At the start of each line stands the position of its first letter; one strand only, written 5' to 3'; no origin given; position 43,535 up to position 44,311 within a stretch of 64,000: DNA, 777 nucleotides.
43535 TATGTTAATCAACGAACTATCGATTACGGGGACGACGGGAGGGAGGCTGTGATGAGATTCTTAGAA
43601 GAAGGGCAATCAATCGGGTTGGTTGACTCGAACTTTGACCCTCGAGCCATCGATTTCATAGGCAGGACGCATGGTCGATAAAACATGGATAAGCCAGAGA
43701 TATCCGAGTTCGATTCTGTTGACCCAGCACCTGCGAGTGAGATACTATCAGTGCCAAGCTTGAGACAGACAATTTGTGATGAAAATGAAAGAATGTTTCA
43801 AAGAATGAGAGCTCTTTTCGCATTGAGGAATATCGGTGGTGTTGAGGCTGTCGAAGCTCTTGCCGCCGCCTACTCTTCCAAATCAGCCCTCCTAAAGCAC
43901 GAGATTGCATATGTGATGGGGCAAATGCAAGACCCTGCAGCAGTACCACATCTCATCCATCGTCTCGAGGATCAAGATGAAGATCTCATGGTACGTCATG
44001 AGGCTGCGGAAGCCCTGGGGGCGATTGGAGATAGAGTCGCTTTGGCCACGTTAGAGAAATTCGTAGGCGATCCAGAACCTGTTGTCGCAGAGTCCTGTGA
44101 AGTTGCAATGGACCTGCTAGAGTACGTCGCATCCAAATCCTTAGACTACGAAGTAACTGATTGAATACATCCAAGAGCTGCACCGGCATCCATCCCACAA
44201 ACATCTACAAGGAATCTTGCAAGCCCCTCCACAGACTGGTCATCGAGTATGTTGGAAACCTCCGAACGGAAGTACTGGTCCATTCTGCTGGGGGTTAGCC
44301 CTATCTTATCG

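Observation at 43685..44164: Half-length, single-module homologue of eukaryotic deoxyhypusine hydroxylase (DOHH) in an archaeal genome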

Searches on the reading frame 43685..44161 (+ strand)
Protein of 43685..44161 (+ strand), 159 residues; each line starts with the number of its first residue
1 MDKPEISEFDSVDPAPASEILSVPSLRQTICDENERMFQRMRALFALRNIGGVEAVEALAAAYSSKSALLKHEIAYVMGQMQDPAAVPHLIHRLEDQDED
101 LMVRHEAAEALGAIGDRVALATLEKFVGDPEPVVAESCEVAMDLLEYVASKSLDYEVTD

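Call 3: search_protein_families(library=pfam, proteins=[window:43685-44161:+], max_evalue=1)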
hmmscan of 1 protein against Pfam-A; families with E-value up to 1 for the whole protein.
window:43685-44161:+ (159 aa): 5 families
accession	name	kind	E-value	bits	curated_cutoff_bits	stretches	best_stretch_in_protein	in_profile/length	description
PF03130.22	HEAT_PBS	-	1.6e-17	62.4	20.9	3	103-127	1-25/27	PBS lyase HEAT-like repeat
PF13646.12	HEAT_2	-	5.5e-17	62.3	27.7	2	67-141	13-86/88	HEAT repeats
PF02985.28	HEAT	-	8.3e-05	22.9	23.5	1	87-115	2-28/31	HEAT repeat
PF13513.12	HEAT_EZ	-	0.0013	19.7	27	1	84-114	27-55/55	HEAT-like repeat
PF00514.29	Arm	-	0.039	14.5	20.6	1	86-112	13-37/41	Armadillo/beta-catenin-like repeat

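Call 4: search_protein_families(library=ncbifam, proteins=[window:43685-44161:+], max_evalue=1)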
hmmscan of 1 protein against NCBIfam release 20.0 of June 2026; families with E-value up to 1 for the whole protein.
window:43685-44161:+ (159 aa): 7 families
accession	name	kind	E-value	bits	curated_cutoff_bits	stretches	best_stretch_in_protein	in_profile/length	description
NF045915.1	PhycobilmeDegNblB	equivalog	1.1e-09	38.1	300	1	36-137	112-211/214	phycobilisome degradation protein NblB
NF058502.1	phyc_lyase_CpcE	equivalog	6.7e-07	29.1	330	1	70-127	58-113/260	C-phycocyanin alpha-cysteine-84 phycocyanobilin lyase subunit CpcE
NF058535.1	antiphage_EruA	equivalog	0.005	15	1000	1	87-153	441-504/1318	NACHT domain-containing antiphage protein EruA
NF007244.0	PRK09687.1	equivalog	0.013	14.8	275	1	55-112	130-185/285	putative lyase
NF045662.1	DVU0298_fam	equivalog_domain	0.014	14.9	75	1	79-125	19-63/213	DVU0298 family protein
NF058505.1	phyc_lyase_CpeY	equivalog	0.047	12.3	600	1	72-126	323-378/419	C-phycoerythrin alpha-cysteine-82 phycoerythrobilin lyase CpeY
NF008657.0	PRK11657.1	equivalog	0.086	12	124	1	57-132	167-241/251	thiol:disulfide interchange protein DsbG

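Call 5: search_solved_structures(query=window:43685-44161:+, max_evalue=1, show_alignments=3)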
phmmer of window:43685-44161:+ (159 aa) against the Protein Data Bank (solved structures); distinct sequences matched with E-value up to 1: 29.
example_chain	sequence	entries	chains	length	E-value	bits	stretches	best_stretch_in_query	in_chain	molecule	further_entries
4d4z_A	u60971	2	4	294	2.4e-70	238.6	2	4-151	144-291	DEOXYHYPUSINE HYDROXYLASE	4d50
9sah_A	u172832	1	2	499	1.8e-44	154.8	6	34-141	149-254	E4-NB2 synthetic fusion protein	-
6fsq_A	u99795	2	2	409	1e-33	119.9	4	35-127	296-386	alphaRep A3_bGFPD | A3_bGFPD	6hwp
6ft5_A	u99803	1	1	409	1.9e-33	119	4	37-127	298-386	alphaRep A3_A3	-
4zv6_A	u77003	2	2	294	3.8e-28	101.8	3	34-126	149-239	AlphaRep-7 | alpha-Rep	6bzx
4xl5_C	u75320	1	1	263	1.4e-24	90.3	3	40-134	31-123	bGFP-A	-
6veh_A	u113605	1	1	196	7.6e-22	81.4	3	33-144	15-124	HEAT repeat domain-containing protein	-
7p0h_A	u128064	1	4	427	2.2e-21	79.9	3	36-136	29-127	Helicobacter pylori ComF fused to an artificial alphaREP crystallization helper (named B2)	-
6gx7_E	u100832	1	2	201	4.2e-20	75.8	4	42-124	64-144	iiiA5 ALPHAREP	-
6gwc_C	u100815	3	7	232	6.5e-20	75.1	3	39-134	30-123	iE5 ALPHAREP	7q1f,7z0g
9rhz_A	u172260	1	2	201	6.2e-19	72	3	31-127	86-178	ALPHAREP bE5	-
5dcq_A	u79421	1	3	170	2.8e-17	66.6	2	38-124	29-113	artificial repeat proteins (alphaREP3)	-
3ltj_A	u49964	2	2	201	3.9e-17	66.1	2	38-127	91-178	AlphaRep-4 | bA3-2: binder of A3 protein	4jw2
3ltm_A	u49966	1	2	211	4.7e-17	65.9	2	38-127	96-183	Alpha-Rep4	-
8aw4_B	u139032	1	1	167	1.4e-16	64.3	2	41-142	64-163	ALPHAREP bGFPD-YY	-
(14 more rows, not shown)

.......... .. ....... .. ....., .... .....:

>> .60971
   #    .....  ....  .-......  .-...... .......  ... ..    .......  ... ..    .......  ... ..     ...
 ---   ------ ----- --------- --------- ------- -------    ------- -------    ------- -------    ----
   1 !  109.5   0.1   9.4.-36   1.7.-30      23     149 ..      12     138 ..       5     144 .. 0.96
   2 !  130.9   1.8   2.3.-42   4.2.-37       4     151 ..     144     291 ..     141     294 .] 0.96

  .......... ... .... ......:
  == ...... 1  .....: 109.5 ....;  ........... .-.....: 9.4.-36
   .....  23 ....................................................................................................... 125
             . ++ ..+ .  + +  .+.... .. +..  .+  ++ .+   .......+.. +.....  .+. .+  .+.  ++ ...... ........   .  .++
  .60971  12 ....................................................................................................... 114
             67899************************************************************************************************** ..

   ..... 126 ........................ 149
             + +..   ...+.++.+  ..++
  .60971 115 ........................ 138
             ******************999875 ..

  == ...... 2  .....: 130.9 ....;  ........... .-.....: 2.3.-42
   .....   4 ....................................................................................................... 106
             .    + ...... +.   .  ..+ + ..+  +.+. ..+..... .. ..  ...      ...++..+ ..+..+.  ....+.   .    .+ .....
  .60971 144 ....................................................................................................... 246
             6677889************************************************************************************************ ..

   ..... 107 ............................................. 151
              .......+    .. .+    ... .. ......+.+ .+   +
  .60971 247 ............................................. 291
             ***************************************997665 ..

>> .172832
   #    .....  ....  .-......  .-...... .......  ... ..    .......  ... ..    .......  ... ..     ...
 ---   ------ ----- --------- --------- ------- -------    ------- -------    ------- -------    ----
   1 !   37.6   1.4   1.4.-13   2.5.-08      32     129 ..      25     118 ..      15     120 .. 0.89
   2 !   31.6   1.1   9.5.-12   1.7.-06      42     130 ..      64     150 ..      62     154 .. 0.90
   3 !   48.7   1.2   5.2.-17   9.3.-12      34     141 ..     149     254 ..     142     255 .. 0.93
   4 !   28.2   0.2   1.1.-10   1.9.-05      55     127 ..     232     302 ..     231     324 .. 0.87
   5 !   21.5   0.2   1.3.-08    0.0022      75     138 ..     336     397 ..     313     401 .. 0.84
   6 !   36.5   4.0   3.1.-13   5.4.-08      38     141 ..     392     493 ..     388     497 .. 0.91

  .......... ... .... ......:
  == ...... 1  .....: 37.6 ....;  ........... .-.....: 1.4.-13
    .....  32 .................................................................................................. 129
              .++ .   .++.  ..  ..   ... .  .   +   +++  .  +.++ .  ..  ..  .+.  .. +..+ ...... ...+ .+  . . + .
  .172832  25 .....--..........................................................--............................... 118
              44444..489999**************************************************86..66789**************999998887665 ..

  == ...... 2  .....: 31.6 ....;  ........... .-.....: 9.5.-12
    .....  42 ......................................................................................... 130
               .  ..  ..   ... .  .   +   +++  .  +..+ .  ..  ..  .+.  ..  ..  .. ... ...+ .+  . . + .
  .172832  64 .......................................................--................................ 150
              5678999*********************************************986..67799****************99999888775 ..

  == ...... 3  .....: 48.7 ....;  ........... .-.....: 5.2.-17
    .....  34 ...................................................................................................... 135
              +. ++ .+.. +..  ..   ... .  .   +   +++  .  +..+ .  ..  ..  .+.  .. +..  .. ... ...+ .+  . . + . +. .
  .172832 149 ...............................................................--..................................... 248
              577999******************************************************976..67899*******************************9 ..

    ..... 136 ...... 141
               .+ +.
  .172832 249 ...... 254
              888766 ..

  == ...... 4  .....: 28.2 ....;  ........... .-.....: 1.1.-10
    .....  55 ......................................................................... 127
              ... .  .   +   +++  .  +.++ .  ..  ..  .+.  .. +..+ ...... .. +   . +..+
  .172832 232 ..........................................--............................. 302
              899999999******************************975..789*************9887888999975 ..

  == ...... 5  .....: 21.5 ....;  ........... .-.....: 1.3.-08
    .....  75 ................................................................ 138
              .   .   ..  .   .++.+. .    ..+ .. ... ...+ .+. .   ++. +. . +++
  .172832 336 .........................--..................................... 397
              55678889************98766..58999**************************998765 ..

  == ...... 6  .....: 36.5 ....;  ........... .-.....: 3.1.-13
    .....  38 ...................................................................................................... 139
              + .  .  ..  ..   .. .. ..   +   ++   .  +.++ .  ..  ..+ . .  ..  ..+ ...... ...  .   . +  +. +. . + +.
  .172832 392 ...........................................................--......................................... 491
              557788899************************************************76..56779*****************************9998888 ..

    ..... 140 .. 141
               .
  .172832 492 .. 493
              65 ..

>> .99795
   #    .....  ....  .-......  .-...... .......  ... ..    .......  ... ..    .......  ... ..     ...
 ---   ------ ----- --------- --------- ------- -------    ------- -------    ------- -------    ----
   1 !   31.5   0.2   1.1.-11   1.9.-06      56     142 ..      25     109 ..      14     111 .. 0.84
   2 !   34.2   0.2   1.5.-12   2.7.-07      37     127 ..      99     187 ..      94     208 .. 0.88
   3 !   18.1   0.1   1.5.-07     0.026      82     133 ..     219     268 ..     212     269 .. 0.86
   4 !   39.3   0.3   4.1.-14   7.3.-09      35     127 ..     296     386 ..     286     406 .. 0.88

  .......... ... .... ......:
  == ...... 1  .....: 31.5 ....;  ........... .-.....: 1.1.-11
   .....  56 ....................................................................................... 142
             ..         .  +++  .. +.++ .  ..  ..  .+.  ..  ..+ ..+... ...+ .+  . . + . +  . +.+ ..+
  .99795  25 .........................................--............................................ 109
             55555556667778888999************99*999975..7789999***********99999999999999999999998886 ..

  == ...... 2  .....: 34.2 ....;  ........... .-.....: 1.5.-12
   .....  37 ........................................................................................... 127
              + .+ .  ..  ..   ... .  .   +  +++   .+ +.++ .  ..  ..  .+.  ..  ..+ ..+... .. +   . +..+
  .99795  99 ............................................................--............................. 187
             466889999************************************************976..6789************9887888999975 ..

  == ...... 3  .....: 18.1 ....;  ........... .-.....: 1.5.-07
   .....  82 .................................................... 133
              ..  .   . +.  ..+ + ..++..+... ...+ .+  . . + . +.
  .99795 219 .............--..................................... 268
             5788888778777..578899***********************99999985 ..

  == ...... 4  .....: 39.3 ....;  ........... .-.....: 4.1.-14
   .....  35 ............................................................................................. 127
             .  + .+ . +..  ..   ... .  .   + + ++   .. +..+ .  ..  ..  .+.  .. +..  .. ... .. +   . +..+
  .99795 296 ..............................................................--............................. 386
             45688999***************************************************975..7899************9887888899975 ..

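Call 6: find_homologous_proteins(query=window:43685-44161:+, max_evalue=0.00001)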
Query window:43685-44161:+ (159 aa): 2131 proteins with E <= 0.00001 among 2437 candidates; the best 120 are listed.
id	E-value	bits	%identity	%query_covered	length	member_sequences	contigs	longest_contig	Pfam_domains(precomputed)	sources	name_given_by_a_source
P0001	1.6e-90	319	96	100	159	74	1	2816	PF03130.23,PF13646.13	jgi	-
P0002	2.9e-89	315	94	100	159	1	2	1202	PF03130.23,PF13646.13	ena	-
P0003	3.7e-89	314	94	100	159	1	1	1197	PF03130.23,PF13646.13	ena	-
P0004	4.6e-89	314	95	100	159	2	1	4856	PF03130.23,PF13646.13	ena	-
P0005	1.0e-88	313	94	100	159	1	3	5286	PF03130.23,PF13646.13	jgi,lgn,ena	jgi:deoxyhypusine monooxygenase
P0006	1.4e-88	312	94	100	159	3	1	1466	PF03130.23,PF13646.13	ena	-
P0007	1.4e-88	312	94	100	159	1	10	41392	PF03130.23,PF13646.13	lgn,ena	-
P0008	1.5e-88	312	93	100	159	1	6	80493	PF03130.23,PF13646.13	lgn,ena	-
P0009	1.8e-88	312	94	100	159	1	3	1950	PF03130.23,PF13646.13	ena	-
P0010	1.9e-88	312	93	100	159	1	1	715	PF03130.23,PF13646.13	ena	-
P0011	2.1e-88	312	94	100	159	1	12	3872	PF03130.23,PF13646.13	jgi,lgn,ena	-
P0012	2.7e-88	311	93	100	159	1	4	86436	PF03130.23,PF13646.13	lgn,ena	-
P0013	5.3e-88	311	94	100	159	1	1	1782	PF03130.23,PF13646.13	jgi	jgi:deoxyhypusine monooxygenase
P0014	5.3e-88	311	93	100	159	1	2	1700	PF03130.23,PF13646.13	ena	-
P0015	6.0e-88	310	94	99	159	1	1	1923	PF03130.23,PF13646.13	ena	-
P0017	9.5e-88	310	92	100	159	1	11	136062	PF03130.23,PF13646.13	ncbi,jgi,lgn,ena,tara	tara:strand:- start:467 stop:946 length:480 start_codon:yes stop_codon:yes gene_type:complete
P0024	2.1e-87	309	93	99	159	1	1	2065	PF03130.23,PF13646.13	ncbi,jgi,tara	tara:strand:- start:151 stop:630 length:480 start_codon:yes stop_codon:yes gene_type:complete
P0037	1.3e-77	277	82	100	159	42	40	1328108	PF03130.23,PF13646.13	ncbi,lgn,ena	-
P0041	1.4e-75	270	81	97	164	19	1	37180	PF03130.23,PF13646.13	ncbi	-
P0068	1.3e-70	254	80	96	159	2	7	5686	PF03130.23,PF13646.13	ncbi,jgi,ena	-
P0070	1.6e-70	254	80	96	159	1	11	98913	PF03130.23,PF13646.13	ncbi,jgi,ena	-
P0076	2.3e-70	253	80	96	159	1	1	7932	PF03130.23,PF13646.13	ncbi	-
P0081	3.2e-70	253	80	96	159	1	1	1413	PF03130.23,PF13646.13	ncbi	-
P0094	2.4e-69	250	77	97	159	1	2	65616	PF03130.23,PF13646.13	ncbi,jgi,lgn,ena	-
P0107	1.0e-68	248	78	97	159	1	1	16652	PF03130.23,PF13646.13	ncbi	-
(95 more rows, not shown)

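Call 9: find_related_loci(query=window:43685-44161:+, collection=genome_contigs, flank=6000)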
Query window:43685-44161:+ (159 aa) in genome_contigs; peptide patterns used: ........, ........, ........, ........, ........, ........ (x = any residue, [..] = any of these).
178 stretches matched a pattern; 89 encode a relative of the query (tblastn E <= 1e-3); the best 80 are kept; 80 distinct loci.
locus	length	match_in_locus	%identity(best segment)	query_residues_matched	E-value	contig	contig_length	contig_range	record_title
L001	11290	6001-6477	97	1-159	7e-101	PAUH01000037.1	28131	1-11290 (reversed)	MAG: Methanobacteriota archaeon isolate SAT1510 101906, whole genome shotgun sequence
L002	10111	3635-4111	97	1-159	6e-100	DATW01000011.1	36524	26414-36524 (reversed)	MAG TPA_asm: Euryarchaeota archaeon UBA250 UBA250_contig_6260, whole genome shotgun sequence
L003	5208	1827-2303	93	1-159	8e-96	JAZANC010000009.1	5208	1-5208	MAG: Thermoplasmatota archaeon isolate XB_MAG953 DB_MAG953_0009, whole genome shotgun sequence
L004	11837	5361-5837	92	1-159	5e-96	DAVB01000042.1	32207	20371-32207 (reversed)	MAG TPA_asm: Euryarchaeota archaeon UBA52 UBA52_contig_56639, whole genome shotgun sequence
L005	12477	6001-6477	88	1-159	5e-93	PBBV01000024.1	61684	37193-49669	MAG: Methanobacteriota archaeon isolate SP42 MHASMcontig_822807, whole genome shotgun sequence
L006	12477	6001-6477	95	1-159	2e-92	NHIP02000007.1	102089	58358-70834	MAG: Euryarchaeota archaeon TMED192 42397, whole genome shotgun sequence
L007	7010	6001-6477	83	1-159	3e-86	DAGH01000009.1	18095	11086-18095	MAG TPA_asm: Euryarchaeota archaeon UBA182 UBA182_contig_25040, whole genome shotgun sequence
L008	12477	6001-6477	82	1-159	3e-86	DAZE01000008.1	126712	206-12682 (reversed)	MAG TPA_asm: Euryarchaeota archaeon UBA558 UBA558_contig_8026, whole genome shotgun sequence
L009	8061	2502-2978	81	1-159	2e-84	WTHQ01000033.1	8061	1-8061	MAG: Methanobacteriota archaeon isolate PL34864bin_10 NODE_4726_length_8061_cov_18.859980, whole genome shotgun sequence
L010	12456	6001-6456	81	4-155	1e-79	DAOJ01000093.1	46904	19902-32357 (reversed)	MAG TPA_asm: Euryarchaeota archaeon UBA106 UBA106_contig_5467, whole genome shotgun sequence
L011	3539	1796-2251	80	4-155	2e-79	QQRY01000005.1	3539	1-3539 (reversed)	MAG: Candidatus Poseidoniales archaeon isolate bin_137 U_43176-5, whole genome shotgun sequence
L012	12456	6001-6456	80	4-155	4e-79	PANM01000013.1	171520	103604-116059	MAG: Methanobacteriota archaeon isolate SAT2681 94528, whole genome shotgun sequence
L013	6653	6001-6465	83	1-155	4e-78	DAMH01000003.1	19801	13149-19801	MAG TPA_asm: Euryarchaeota archaeon UBA552 UBA552_contig_7279, whole genome shotgun sequence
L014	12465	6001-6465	77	1-155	4e-78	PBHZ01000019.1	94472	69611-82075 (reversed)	MAG: Methanobacteriota archaeon isolate SP3014 45415, whole genome shotgun sequence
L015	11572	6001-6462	80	2-155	1e-77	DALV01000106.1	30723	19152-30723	MAG TPA_asm: Euryarchaeota archaeon UBA105 UBA105_contig_11839, whole genome shotgun sequence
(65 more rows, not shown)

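Call 15: search_protein_representatives(protein=window:43685-44161:+)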
Query: 159 residues. Proteins with E-value up to 0.001 (for the whole library): 29524; up to 1e-10: 7283; up to 1e-30: 557. The best 150 are listed.
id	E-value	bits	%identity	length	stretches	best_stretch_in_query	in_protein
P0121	1.2e-86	304.5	34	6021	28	23-141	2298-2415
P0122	6.1e-81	286.0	31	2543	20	21-138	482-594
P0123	8.0e-78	275.9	36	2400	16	40-131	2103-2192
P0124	7.4e-73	259.8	35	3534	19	34-147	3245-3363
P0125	1.1e-72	259.2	53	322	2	9-156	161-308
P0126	7.5e-69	246.8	50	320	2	7-155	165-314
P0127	3.1e-67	241.5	50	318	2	5-155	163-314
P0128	3.6e-67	241.3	45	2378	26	23-118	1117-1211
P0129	8.4e-67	240.1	74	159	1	3-156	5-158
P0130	1.5e-66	239.3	37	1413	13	25-121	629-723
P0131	6.6e-65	234.0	50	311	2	31-148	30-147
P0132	8.4e-65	233.7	51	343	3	28-149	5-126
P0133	1.8e-64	232.6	48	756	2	6-155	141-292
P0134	1.2e-63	229.9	38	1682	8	23-135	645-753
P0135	6.2e-63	227.6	46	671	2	6-147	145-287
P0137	1.1e-62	226.8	50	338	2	8-156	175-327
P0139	8.9e-62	223.8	47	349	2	4-149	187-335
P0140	1.0e-61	223.7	46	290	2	5-152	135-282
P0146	4.7e-60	218.3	48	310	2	9-149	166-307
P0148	7.7e-60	217.6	46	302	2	23-149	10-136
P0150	1.6e-59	216.6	50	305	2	7-151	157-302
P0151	1.9e-59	216.3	51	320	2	3-149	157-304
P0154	2.6e-59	215.9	47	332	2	7-157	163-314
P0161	2.7e-58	212.6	49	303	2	6-147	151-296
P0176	3.6e-56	205.7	49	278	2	7-144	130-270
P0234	1.0e-50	188.0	62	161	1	2-155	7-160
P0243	1.4e-49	184.4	50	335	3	56-155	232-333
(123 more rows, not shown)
